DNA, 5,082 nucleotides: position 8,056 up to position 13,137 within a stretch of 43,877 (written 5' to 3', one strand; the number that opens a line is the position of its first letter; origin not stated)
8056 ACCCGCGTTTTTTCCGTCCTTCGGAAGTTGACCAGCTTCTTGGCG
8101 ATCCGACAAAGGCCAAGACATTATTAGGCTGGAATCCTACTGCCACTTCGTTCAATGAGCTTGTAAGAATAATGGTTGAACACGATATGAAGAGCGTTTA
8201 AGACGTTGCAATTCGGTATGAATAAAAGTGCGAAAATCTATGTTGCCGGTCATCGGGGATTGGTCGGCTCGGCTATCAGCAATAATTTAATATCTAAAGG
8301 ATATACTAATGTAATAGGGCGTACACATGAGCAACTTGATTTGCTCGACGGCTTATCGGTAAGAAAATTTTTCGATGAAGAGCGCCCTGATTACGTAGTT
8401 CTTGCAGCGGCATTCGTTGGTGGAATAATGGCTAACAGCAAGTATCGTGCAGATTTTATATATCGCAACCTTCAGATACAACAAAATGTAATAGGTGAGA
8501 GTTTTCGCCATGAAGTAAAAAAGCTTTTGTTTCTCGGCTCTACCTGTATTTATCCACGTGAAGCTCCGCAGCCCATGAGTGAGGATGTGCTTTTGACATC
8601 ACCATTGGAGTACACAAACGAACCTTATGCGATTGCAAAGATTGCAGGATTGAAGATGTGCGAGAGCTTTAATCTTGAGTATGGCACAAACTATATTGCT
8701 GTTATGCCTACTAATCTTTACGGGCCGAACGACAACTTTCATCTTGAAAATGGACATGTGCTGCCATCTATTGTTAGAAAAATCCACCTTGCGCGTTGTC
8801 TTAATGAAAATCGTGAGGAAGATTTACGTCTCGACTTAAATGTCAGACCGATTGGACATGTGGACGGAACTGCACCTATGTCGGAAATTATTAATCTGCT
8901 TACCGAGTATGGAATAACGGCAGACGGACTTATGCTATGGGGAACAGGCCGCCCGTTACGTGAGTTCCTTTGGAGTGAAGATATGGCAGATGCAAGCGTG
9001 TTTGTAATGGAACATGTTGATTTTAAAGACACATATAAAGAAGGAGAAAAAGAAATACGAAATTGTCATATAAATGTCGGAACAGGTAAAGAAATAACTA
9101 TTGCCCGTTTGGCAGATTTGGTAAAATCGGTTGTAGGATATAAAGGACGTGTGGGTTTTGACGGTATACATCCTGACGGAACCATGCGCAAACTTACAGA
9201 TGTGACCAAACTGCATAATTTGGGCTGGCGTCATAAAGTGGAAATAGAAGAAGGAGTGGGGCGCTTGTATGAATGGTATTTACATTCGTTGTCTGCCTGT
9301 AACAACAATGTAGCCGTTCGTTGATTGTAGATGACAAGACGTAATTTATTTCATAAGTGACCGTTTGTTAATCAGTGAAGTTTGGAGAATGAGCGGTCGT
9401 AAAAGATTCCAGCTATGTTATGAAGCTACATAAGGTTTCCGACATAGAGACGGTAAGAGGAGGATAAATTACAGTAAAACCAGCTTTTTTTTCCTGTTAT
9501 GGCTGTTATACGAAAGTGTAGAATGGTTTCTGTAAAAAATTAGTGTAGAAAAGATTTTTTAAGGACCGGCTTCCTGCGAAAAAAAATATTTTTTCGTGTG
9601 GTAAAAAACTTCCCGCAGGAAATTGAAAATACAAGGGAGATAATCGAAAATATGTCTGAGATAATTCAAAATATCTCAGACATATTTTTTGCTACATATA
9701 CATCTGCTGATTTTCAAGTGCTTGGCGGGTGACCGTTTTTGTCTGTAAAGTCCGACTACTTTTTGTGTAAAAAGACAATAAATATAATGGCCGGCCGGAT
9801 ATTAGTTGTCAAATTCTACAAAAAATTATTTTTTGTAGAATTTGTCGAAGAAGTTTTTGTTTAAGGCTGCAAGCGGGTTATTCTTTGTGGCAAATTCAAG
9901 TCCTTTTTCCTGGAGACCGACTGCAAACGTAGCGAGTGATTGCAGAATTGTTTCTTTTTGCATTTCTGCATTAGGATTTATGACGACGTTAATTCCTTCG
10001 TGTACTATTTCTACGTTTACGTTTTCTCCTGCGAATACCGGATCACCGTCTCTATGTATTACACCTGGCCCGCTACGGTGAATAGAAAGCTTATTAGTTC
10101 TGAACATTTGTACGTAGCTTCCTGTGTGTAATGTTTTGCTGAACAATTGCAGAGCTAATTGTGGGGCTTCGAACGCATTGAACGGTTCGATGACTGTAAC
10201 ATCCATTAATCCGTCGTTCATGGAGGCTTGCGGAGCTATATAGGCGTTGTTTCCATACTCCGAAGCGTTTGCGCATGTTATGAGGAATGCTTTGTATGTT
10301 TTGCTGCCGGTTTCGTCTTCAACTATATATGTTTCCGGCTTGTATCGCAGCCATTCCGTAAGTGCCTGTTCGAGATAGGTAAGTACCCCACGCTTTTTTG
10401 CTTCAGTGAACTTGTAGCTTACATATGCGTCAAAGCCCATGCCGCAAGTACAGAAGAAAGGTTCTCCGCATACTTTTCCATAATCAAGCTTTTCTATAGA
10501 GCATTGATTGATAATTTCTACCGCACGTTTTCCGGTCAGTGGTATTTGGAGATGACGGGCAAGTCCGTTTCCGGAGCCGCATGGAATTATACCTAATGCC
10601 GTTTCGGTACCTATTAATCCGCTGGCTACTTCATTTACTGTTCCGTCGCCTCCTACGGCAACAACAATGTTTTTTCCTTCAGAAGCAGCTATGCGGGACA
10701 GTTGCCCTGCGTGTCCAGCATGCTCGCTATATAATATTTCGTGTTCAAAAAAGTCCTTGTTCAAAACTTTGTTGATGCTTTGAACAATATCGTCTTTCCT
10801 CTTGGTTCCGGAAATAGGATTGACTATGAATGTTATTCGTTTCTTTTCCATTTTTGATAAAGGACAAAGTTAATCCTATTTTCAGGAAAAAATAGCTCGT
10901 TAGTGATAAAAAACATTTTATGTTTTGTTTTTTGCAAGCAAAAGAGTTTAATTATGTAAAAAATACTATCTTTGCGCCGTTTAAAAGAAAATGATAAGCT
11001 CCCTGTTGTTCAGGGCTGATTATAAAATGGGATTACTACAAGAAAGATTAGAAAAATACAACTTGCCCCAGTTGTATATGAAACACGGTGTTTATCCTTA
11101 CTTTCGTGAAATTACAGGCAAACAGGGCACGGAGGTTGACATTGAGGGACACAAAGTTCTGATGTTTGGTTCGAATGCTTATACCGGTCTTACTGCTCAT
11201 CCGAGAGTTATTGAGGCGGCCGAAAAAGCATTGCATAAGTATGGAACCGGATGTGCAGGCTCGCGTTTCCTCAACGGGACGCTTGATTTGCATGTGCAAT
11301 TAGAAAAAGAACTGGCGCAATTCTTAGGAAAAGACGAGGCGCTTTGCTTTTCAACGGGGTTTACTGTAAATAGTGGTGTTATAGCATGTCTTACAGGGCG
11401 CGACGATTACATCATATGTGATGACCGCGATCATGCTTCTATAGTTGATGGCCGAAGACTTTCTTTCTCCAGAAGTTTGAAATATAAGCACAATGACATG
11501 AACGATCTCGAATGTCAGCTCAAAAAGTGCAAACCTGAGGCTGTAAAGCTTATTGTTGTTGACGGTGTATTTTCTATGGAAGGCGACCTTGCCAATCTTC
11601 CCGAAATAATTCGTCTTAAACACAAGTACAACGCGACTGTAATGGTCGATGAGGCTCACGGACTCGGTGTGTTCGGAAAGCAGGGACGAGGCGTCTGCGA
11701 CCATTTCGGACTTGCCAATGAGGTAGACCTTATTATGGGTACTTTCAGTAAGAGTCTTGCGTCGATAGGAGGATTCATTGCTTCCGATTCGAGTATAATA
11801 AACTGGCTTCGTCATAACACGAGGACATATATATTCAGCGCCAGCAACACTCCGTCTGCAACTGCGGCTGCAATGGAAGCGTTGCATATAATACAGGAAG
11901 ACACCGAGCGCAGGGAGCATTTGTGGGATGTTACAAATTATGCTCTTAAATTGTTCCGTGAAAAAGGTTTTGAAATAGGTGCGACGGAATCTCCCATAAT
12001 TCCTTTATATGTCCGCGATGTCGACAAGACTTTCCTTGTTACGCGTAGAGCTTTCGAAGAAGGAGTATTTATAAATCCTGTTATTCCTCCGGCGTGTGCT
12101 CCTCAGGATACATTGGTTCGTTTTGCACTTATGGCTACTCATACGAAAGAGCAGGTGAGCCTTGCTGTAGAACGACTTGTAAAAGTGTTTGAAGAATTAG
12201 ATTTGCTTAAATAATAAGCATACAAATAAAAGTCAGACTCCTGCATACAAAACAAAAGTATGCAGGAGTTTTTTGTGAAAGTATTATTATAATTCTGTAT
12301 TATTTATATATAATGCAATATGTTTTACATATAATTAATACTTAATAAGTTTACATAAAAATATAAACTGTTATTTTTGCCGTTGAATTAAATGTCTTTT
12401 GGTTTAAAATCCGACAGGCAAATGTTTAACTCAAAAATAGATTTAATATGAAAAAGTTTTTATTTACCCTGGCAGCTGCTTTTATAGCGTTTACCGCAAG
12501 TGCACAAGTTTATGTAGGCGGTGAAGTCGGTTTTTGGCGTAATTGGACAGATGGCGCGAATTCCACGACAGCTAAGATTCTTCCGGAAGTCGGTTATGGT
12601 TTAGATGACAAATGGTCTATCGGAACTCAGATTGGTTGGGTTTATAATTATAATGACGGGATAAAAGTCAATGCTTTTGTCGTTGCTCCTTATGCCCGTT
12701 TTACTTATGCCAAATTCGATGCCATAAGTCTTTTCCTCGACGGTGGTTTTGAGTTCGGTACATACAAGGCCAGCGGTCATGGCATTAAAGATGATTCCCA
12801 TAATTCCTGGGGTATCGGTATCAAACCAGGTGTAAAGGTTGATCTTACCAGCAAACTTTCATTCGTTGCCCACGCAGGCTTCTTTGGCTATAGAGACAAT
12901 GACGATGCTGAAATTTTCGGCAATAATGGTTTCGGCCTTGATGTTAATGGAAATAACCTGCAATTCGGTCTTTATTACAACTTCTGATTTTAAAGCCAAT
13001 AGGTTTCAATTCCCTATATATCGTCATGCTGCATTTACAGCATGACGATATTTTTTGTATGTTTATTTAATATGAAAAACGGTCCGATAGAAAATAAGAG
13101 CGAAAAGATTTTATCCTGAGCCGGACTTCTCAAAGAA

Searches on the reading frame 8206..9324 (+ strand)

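Call 7: search_protein_families(library=pfam, proteins=[window:8206-9324:+])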
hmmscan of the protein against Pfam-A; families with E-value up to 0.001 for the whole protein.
window:8206-9324:+ (372 aa): 3 families
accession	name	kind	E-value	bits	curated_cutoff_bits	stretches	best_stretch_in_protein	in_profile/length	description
PF01370.27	Epimerase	-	4.3e-57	193.7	20.9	2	11-204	1-198/240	NAD dependent epimerase/dehydratase family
PF16363.11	GDP_Man_Dehyd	-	5.4e-11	43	27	1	43-185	58-197/332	GDP-mannose 4,6 dehydratase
PF04321.23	RmlD_sub_bind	-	1.2e-07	31.6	27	1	10-82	2-73/287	RmlD substrate binding domain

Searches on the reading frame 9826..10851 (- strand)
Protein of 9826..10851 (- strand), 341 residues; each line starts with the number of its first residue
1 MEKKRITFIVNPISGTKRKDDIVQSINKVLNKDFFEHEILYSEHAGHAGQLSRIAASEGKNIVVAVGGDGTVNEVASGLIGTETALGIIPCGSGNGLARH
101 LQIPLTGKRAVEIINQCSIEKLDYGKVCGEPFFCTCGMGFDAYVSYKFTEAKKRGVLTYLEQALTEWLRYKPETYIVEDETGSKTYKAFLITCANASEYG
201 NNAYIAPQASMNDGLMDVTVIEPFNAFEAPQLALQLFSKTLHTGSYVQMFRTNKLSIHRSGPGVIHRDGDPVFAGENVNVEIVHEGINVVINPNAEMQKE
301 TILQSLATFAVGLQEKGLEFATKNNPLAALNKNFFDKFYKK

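Call 7: search_protein_families(library=pfam, proteins=[window:9826-10851:-])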
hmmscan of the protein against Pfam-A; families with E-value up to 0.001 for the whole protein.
window:9826-10851:- (341 aa): 2 families
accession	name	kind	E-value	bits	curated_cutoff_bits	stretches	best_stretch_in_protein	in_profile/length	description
PF00781.29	DAGK_cat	-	8e-32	109.9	23.6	1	6-127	2-125/125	Diacylglycerol kinase catalytic domain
PF19279.4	YegS_C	-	7.9e-19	68.4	27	1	137-283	4-150/158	YegS C-terminal NAD kinase beta sandwich-like domain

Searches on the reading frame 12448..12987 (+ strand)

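Call 7: search_protein_families(library=pfam, proteins=[window:12448-12987:+])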
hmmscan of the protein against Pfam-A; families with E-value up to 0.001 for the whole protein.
window:12448-12987:+ (179 aa): 1 family
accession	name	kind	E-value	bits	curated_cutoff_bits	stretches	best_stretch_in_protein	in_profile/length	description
PF13505.12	OMP_b-brl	-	2.8e-10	41.1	28.7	1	7-179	6-175/175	Outer membrane protein beta-barrel domain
